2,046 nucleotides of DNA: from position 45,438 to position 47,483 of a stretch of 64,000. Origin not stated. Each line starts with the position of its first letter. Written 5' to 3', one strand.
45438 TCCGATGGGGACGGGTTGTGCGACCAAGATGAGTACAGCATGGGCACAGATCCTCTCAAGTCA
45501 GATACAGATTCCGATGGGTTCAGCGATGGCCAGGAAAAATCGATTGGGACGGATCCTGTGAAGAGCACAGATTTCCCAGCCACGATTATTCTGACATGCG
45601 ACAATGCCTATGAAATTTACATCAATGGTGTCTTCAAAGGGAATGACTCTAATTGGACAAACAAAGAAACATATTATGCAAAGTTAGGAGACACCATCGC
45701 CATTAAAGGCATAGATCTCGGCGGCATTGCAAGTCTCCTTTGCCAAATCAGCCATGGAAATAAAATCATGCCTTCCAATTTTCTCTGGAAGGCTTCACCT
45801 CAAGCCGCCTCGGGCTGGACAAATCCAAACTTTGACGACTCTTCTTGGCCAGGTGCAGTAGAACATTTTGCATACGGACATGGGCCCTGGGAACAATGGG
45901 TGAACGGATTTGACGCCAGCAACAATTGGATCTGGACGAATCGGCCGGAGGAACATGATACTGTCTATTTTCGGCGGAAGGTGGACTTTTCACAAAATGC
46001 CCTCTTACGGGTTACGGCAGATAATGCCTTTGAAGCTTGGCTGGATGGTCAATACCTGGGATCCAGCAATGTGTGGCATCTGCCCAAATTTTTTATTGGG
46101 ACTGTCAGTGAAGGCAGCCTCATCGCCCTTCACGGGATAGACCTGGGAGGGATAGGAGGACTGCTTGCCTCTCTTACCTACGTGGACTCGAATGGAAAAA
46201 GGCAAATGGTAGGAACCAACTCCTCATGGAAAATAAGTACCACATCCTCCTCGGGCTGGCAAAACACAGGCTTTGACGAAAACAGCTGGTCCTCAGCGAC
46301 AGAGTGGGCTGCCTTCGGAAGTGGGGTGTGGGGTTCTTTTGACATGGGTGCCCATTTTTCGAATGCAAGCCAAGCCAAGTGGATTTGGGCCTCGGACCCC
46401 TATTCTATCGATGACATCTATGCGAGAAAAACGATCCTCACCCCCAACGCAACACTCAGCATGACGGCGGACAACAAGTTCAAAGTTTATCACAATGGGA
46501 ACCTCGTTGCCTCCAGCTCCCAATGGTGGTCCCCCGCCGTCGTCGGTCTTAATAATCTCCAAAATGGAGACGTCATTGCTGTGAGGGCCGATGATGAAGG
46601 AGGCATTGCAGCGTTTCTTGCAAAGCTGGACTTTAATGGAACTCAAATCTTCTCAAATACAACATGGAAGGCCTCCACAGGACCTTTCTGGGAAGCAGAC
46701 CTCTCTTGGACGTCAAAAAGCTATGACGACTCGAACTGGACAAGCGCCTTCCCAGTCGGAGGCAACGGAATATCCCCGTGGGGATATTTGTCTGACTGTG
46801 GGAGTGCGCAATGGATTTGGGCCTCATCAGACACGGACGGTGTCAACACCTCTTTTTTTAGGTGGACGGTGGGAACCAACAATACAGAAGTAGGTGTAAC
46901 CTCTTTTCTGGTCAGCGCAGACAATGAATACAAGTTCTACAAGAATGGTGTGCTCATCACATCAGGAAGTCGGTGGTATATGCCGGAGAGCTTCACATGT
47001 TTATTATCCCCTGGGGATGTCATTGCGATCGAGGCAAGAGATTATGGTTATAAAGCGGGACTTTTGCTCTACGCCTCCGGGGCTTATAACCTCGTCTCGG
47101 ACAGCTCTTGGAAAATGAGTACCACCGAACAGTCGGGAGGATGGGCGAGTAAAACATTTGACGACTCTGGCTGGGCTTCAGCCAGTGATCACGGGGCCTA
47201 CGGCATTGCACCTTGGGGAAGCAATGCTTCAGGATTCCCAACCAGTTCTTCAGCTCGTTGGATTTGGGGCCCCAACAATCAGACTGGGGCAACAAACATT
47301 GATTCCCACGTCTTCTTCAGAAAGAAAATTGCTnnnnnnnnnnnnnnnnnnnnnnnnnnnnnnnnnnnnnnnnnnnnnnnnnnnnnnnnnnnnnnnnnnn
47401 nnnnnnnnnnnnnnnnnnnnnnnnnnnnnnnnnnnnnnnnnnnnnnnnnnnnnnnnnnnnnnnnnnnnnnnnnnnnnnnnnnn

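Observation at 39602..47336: Candidate c-di-GMP-I (GEMM) riboswitch with promoter and terminator controlling a standalone I9 inhibitor gene and a 2368-aa double-subtilisin gene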

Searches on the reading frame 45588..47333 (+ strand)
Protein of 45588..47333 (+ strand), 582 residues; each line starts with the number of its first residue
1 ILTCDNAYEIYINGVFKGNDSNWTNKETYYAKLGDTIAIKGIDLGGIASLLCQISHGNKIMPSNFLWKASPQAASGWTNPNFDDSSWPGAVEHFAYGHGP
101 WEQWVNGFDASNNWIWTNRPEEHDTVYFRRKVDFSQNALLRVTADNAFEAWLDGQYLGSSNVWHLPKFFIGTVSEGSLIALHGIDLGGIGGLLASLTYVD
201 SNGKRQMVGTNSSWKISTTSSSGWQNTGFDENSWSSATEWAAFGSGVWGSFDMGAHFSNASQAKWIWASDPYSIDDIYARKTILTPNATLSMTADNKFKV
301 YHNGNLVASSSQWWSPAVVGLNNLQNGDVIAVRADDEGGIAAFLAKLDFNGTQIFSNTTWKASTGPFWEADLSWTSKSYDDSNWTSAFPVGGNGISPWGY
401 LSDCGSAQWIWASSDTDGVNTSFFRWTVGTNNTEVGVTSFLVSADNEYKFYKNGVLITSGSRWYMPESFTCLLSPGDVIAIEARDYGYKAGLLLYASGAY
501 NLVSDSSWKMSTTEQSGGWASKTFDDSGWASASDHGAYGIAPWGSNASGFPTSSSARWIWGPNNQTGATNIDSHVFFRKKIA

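Call 69: search_solved_structures(query=window:45588-47333:+, max_evalue=1)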
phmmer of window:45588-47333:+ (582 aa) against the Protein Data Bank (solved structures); distinct sequences matched with E-value up to 1: 6.
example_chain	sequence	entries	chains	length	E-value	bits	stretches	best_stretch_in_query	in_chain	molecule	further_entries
6t0q_A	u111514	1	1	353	2.9e-23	85.5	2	407-546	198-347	Lectin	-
6t1d_A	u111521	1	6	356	3e-23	85.4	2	407-546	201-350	Lectin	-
6kbj_A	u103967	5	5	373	3.3e-23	85.3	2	407-546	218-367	Lectin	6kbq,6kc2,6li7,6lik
3w5m_A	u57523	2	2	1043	9.9e-07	30.9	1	355-547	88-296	Putative rhamnosidase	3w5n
2okx_A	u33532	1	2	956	0.0085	17.9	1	514-545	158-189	Rhamnosidase B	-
1g1c_A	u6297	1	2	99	0.28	12.9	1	442-485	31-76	IMMUNOGLOBULIN-LIKE DOMAIN I1 FROM TITIN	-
